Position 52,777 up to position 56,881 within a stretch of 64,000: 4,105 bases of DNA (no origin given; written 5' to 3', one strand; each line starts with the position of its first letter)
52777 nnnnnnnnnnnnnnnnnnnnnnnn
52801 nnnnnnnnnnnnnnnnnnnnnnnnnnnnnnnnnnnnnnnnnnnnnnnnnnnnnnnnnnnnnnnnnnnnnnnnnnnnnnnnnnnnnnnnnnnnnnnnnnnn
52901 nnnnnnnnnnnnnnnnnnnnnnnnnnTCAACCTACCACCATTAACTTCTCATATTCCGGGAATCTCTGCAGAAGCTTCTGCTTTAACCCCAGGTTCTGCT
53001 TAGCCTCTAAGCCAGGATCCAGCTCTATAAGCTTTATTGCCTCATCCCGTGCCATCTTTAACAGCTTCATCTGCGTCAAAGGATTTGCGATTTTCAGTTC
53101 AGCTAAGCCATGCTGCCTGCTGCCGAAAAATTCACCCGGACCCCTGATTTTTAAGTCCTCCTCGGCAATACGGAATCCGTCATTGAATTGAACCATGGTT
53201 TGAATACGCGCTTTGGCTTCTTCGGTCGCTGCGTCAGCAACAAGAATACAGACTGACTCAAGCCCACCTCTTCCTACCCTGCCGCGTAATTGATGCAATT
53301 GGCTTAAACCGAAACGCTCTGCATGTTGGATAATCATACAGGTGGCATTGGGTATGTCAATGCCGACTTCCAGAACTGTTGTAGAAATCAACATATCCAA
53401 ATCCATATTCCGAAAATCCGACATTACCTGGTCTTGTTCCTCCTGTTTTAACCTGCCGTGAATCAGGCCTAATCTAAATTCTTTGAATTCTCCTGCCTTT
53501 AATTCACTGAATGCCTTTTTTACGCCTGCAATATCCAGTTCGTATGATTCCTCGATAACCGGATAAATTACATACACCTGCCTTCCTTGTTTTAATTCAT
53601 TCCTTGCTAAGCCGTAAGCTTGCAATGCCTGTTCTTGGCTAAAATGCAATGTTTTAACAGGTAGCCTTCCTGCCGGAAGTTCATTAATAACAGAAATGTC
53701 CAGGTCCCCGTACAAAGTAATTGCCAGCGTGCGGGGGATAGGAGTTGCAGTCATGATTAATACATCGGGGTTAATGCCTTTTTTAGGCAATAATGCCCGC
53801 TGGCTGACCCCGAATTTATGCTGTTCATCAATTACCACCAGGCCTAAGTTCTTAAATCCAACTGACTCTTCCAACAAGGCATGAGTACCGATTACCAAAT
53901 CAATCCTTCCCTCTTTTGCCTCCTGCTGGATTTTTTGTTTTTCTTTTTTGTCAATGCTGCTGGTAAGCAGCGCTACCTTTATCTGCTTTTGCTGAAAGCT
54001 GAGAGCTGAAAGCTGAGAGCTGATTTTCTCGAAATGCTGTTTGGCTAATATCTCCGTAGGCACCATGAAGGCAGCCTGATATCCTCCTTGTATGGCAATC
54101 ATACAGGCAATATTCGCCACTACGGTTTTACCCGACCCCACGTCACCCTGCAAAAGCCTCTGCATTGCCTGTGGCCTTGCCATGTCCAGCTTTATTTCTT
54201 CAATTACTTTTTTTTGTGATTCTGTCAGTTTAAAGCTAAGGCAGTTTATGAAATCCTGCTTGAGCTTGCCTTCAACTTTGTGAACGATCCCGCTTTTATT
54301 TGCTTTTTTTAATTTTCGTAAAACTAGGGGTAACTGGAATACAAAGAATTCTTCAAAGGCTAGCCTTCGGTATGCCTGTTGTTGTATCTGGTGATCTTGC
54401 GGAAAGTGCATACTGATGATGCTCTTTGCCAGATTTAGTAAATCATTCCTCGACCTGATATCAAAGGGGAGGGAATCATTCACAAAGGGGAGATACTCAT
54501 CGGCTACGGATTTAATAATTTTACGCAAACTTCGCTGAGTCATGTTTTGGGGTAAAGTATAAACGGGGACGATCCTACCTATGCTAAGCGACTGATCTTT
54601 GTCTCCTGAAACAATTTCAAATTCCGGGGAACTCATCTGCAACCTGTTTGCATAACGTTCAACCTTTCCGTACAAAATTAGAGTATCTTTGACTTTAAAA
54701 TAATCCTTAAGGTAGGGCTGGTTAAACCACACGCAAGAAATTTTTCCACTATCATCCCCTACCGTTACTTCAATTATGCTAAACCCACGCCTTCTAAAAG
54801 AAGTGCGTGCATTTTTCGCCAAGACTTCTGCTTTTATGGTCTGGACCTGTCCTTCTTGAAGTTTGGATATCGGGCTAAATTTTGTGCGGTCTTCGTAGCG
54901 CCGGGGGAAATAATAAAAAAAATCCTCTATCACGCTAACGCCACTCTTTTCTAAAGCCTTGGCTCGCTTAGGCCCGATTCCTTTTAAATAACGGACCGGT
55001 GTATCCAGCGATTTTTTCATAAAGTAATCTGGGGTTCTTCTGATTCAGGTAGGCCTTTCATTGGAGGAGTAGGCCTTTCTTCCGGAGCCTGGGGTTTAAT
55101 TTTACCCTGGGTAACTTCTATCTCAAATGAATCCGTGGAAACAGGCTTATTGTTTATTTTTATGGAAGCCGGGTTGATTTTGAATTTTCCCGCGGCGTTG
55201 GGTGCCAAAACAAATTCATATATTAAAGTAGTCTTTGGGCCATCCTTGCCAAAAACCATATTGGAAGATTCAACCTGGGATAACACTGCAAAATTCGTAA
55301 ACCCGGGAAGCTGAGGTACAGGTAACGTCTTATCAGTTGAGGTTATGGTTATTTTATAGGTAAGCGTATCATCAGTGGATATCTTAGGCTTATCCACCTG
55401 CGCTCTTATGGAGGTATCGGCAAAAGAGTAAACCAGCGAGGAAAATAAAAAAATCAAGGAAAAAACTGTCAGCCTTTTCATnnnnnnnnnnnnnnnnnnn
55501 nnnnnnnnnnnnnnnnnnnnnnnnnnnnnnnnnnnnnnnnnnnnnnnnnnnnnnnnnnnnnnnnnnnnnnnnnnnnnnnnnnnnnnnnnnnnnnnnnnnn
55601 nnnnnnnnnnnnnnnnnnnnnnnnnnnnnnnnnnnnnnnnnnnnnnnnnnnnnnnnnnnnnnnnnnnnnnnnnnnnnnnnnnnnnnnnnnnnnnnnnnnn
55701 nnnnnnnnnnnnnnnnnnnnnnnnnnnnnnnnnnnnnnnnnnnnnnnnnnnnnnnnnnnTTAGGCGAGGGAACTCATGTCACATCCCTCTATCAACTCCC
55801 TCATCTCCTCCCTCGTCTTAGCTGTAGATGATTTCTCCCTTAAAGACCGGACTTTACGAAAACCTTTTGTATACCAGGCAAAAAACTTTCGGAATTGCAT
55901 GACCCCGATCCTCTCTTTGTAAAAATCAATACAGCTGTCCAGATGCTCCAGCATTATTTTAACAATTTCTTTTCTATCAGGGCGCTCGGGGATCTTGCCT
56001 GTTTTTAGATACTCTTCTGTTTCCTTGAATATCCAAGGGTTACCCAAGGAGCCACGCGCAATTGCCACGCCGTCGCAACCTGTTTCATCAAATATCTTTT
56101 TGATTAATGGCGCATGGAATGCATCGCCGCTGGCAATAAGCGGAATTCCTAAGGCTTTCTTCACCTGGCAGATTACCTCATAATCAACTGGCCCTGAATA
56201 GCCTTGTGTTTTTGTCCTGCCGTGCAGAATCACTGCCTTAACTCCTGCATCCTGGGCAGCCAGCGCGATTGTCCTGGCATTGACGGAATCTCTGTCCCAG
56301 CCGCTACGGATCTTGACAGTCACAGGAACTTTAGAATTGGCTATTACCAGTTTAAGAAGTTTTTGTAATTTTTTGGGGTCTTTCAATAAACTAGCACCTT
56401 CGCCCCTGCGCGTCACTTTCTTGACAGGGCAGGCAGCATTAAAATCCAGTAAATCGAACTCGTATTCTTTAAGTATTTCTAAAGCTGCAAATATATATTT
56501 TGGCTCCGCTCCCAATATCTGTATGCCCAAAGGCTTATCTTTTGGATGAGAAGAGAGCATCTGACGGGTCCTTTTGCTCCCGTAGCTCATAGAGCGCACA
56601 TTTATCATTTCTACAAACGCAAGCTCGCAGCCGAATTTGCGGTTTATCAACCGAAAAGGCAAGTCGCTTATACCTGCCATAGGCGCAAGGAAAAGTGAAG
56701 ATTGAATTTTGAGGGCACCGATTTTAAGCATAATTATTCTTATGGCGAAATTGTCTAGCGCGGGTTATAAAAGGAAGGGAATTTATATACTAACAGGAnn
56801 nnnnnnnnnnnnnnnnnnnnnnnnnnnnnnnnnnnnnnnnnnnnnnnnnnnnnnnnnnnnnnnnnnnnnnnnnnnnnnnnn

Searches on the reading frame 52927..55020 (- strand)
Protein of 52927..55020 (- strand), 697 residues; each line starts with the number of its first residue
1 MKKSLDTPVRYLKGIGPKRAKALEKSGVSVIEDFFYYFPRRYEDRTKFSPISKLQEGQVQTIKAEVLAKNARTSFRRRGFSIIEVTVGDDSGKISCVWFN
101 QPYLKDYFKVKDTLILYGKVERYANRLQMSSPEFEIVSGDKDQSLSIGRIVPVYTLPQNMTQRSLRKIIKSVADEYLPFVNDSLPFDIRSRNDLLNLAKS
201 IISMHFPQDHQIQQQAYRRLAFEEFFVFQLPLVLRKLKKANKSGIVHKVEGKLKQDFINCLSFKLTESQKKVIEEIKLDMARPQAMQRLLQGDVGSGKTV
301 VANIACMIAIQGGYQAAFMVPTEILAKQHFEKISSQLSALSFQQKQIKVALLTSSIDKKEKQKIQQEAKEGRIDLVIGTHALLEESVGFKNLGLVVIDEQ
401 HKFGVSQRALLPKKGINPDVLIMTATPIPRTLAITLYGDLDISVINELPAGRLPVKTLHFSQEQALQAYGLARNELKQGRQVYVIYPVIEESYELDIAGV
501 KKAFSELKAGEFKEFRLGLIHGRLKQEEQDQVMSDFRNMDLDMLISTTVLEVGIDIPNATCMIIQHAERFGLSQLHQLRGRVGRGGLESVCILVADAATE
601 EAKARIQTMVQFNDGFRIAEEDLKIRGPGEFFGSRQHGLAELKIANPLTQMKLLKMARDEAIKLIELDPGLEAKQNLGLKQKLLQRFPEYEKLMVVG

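Call 83: search_protein_families(library=pfam, proteins=[window:52927-55020:-], max_evalue=0.0001)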
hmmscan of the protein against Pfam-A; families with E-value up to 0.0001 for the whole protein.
window:52927-55020:- (697 aa): 6 families
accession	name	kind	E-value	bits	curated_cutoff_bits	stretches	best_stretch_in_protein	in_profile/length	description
PF17191.10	RecG_wedge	-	1.8e-32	112.6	23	1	8-171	1-157/162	RecG wedge domain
PF00271.37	Helicase_C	-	3e-26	92.3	23.5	1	475-586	11-110/110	Helicase conserved C-terminal domain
PF00270.35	DEAD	-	1.7e-21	77.1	26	1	266-431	1-163/167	DEAD/DEAH box helicase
PF19833.4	RecG_dom3_C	-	8.4e-16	58.2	26.8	1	613-683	2-73/87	ATP-dependent DNA helicase RecG, domain 3, C-terminal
PF04851.21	ResIII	-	1.8e-10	41.4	22.5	1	263-427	2-162/164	Type III restriction enzyme, res subunit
PF01336.31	tRNA_anti-codon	-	1.8e-09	37.9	27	1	61-137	2-75/75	OB-fold nucleic acid binding domain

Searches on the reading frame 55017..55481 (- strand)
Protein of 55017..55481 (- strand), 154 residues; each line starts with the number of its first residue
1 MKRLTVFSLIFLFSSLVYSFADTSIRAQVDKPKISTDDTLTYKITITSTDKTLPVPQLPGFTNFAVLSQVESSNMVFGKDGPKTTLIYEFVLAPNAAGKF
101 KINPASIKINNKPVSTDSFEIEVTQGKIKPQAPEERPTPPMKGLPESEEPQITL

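Call 83: search_protein_families(library=pfam, proteins=[window:55017-55481:-], max_evalue=0.0001)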
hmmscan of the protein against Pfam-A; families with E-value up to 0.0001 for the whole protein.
window:55017-55481:- (154 aa): 1 family
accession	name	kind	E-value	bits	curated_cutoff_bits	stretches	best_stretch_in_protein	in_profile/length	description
PF13584.12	BatD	-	4.7e-15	56.4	24.1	1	27-123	1-92/92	BatD DUF11 like domain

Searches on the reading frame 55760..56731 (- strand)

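Call 83: search_protein_families(library=pfam, proteins=[window:55760-56731:-], max_evalue=0.0001)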
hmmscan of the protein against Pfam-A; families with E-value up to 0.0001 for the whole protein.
window:55760-56731:- (323 aa): 2 families
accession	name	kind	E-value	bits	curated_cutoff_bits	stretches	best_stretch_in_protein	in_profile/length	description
PF01207.24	Dus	-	1.7e-77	261.1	20.4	1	15-314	2-302/311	Dihydrouridine synthase (Dus)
PF00977.27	His_biosynth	-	8e-05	22.6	23.6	0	143-226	138-220/228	Histidine biosynthesis protein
